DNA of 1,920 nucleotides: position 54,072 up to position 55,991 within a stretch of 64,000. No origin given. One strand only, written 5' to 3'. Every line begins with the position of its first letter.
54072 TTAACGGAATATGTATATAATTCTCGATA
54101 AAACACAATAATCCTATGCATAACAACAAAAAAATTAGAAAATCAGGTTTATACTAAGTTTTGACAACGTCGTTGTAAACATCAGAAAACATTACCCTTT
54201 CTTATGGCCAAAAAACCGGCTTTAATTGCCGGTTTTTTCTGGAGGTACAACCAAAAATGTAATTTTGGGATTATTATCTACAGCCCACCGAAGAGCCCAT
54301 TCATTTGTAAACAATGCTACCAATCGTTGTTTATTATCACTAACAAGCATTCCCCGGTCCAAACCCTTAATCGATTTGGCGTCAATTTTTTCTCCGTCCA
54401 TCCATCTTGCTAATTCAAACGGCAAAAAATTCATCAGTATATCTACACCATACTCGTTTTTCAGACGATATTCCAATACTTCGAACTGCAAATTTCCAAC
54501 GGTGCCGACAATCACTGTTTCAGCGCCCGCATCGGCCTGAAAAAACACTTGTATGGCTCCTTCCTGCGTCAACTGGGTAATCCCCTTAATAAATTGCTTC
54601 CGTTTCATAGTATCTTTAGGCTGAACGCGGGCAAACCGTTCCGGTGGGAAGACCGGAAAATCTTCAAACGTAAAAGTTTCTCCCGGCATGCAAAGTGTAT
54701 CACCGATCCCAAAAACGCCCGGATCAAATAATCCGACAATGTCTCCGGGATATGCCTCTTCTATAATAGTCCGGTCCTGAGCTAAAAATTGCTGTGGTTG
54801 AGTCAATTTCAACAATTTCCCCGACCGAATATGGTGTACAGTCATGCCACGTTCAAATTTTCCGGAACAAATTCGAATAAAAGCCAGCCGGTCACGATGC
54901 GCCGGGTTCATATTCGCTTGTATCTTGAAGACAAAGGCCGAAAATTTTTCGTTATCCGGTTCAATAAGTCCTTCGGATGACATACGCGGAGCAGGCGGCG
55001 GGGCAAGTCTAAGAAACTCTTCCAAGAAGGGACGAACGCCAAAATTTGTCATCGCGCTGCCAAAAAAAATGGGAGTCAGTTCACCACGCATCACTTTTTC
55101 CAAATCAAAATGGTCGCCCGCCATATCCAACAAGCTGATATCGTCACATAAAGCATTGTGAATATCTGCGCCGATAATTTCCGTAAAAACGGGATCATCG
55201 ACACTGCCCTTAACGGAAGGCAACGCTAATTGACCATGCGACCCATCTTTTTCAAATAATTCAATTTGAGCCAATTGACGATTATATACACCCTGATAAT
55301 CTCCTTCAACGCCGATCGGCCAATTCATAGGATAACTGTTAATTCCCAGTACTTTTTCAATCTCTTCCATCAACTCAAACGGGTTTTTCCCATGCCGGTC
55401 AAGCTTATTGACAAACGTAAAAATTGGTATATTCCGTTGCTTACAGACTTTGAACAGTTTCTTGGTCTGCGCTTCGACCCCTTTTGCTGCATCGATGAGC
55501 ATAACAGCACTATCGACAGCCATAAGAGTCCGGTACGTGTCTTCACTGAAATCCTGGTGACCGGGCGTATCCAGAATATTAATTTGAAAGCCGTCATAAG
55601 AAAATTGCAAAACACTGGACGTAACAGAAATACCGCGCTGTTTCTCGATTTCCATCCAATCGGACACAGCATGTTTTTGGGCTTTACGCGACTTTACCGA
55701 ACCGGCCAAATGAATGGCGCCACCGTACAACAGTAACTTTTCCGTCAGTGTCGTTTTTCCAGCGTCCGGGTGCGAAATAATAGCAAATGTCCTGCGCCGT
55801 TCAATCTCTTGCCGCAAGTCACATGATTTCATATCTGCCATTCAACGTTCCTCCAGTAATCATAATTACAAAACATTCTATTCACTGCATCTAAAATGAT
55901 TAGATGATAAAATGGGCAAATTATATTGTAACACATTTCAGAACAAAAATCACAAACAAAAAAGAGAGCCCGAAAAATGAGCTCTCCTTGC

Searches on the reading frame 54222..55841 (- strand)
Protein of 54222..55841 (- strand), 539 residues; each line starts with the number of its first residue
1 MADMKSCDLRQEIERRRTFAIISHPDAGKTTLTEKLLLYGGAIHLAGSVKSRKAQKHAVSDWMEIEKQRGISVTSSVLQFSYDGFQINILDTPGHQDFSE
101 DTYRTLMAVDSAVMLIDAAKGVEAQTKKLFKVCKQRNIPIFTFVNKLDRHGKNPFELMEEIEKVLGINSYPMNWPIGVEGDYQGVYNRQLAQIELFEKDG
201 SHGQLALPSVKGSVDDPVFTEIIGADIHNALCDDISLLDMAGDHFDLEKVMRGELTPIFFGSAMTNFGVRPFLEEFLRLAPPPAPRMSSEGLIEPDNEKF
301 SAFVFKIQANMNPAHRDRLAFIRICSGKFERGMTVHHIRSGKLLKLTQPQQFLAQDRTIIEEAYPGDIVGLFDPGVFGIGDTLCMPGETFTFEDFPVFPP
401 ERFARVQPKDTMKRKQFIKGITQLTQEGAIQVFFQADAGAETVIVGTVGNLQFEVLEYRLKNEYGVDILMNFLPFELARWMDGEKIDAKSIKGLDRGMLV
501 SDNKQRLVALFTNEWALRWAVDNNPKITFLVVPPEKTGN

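Call 54: search_protein_families(library=pfam, proteins=[window:54222-55841:-])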
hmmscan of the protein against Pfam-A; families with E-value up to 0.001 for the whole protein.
window:54222-55841:- (539 aa): 6 families
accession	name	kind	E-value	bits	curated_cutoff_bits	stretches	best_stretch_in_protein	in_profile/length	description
PF00009.33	GTP_EFTU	-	1.2e-53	182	26.5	1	15-281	2-187/188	Elongation factor Tu GTP binding domain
PF16658.11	RF3_C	-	6.6e-45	152.6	40.1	1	392-520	1-131/132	Class II release factor RF3, C-terminal domain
PF22042.2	EF-G_D2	-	9.9e-26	90.1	27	1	299-384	1-82/84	Elongation factor G domain 2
PF03144.31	GTP_EFTU_D2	-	6.4e-08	33.4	30.3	1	318-384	2-73/73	Elongation factor Tu domain 2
PF01926.29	MMR_HSR1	-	2.5e-07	31.2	21.9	1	19-146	2-113/113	50S ribosome-binding GTPase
PF14492.12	EFG_III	-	7.6e-05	23.1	27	1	403-469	7-72/75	Elongation Factor G, domain III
